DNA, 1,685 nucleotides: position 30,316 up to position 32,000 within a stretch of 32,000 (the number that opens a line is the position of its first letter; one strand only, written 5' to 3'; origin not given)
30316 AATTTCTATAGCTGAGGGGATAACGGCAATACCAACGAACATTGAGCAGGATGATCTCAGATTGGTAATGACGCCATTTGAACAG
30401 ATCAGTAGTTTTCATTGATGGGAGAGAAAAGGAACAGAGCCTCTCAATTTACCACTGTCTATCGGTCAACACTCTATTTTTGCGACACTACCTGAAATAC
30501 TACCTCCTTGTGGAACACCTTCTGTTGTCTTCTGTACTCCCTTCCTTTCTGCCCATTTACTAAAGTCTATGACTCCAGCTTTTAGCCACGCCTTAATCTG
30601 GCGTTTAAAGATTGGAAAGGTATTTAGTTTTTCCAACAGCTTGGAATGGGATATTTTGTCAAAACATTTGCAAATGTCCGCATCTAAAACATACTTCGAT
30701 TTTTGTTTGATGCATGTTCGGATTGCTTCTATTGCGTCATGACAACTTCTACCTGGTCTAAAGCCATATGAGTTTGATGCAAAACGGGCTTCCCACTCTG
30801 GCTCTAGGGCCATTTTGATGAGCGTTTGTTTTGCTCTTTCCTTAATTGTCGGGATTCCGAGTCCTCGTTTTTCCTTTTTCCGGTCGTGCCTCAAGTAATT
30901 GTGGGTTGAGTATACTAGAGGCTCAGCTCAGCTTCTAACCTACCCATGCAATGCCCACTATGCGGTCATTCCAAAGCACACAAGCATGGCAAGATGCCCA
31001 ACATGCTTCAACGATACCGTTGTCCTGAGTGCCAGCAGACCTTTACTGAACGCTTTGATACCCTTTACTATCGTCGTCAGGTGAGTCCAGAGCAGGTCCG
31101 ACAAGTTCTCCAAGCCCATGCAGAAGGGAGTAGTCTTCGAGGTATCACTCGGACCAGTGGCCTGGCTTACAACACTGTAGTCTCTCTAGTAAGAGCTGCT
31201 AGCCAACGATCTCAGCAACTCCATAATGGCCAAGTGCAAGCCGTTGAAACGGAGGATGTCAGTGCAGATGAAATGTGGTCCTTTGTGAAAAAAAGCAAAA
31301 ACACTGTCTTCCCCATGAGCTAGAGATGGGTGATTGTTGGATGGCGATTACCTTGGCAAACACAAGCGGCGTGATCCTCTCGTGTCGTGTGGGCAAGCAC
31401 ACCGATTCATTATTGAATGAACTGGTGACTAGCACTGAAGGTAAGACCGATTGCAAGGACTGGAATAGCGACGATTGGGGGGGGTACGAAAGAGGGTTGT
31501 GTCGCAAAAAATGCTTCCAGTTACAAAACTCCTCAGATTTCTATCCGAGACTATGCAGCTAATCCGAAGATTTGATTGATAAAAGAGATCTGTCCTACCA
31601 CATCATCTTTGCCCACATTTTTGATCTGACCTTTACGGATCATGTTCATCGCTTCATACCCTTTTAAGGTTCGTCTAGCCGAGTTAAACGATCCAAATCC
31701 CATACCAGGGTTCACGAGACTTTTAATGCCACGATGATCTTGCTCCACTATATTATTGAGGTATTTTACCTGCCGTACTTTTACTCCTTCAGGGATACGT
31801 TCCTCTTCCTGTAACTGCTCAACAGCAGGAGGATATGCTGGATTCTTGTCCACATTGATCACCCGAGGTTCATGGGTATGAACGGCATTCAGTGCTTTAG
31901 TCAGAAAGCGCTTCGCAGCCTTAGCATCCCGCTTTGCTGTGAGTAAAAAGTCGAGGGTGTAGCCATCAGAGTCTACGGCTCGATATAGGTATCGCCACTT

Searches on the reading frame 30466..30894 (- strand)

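Call 41: search_protein_families(library=pfam, proteins=[window:30466-30894:-], max_evalue=0.001)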
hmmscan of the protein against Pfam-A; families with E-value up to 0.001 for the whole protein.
window:30466-30894:- (142 aa): 1 family
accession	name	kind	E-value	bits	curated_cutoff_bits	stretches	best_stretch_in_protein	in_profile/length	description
PF00078.32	RVT_1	-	4.1e-24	85.9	29.6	1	6-139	6-131/205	Reverse transcriptase (RNA-dependent DNA polymerase)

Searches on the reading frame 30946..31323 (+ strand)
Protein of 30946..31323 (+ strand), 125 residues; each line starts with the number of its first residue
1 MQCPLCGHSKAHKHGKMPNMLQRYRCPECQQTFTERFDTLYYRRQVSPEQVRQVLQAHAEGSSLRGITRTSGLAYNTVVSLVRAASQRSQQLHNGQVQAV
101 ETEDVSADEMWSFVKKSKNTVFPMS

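Call 61: search_protein_families(library=pfam, proteins=[window:30946-31323:+], max_evalue=1)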
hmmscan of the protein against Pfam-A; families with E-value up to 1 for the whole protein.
window:30946-31323:+ (125 aa): 33 families (the best 25 are shown)
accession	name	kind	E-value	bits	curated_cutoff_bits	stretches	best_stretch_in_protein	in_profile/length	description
PF03811.18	Zn_ribbon_InsA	-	0.0005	20.2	26.1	1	2-30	7-35/35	InsA N-terminal domain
PF25206.1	DUF7836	-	0.0037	17.5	26.7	1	1-32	8-39/59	Domain of unknown function (DUF7836)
PF20020.4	DUF6431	-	0.0055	16.9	26.6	1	19-59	28-68/82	Domain of unknown function (DUF6431)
PF23548.1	Zn_ribbon_FGT1_2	-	0.0086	16.1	27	1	17-30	14-27/35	FORGETTER1 second zinc ribbon domain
PF13717.11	Zn_ribbon_4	-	0.025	15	30.3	1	17-34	19-36/36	zinc-ribbon domain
PF14690.11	Zn_ribbon_ISL3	-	0.036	14.9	25.5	0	2-16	4-18/47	zinc-finger of transposase IS204/IS1001/IS1096/IS1165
PF20901.3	Sf6_terminase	-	0.036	14.6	27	1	47-119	2-72/106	Bacteriophage Sf6, terminase small subunit-like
PF21349.2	RUBY_RBDX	-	0.051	13.5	26.5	1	2-12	18-28/30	Rubrerythrin, rubredoxin-like domain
PF15750.11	UBZ_FAAP20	-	0.058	13.6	25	1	25-37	3-15/35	Ubiquitin-binding zinc-finger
PF01096.23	Zn_ribbon_TFIIS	-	0.061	13.6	21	0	20-34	25-39/39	Transcription factor S-II (TFIIS)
PF13559.11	DUF4129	-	0.097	13.2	24.8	1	31-57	40-67/69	Domain of unknown function (DUF4129)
PF18963.5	DUF5703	-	0.098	12.7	33.2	1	37-60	4-27/51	Family of unknown function (DUF5703)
PF07975.18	C1_4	-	0.1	13.3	28.9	1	17-33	19-35/55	TFIIH C1-like domain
PF13894.12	zf-C2H2_4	-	0.11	13.7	27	1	24-38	1-15/24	C2H2-type zinc finger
PF12760.12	Zn_ribbon_IS1595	-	0.12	12.8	25.4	1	2-31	20-45/46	Transposase zinc-ribbon domain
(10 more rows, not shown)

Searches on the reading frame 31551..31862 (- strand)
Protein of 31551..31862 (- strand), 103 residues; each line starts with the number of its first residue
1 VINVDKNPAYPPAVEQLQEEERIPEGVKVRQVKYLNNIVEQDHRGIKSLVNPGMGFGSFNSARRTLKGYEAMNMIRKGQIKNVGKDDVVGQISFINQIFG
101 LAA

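Call 61: search_protein_families(library=pfam, proteins=[window:31551-31862:-], max_evalue=1)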
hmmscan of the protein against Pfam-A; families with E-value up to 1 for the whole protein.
window:31551-31862:- (103 aa): 1 family
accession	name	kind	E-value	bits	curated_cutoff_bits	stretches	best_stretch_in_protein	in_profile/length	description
PF13610.12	DDE_Tnp_IS240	-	2.2e-16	60.7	27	1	2-79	62-139/139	DDE domain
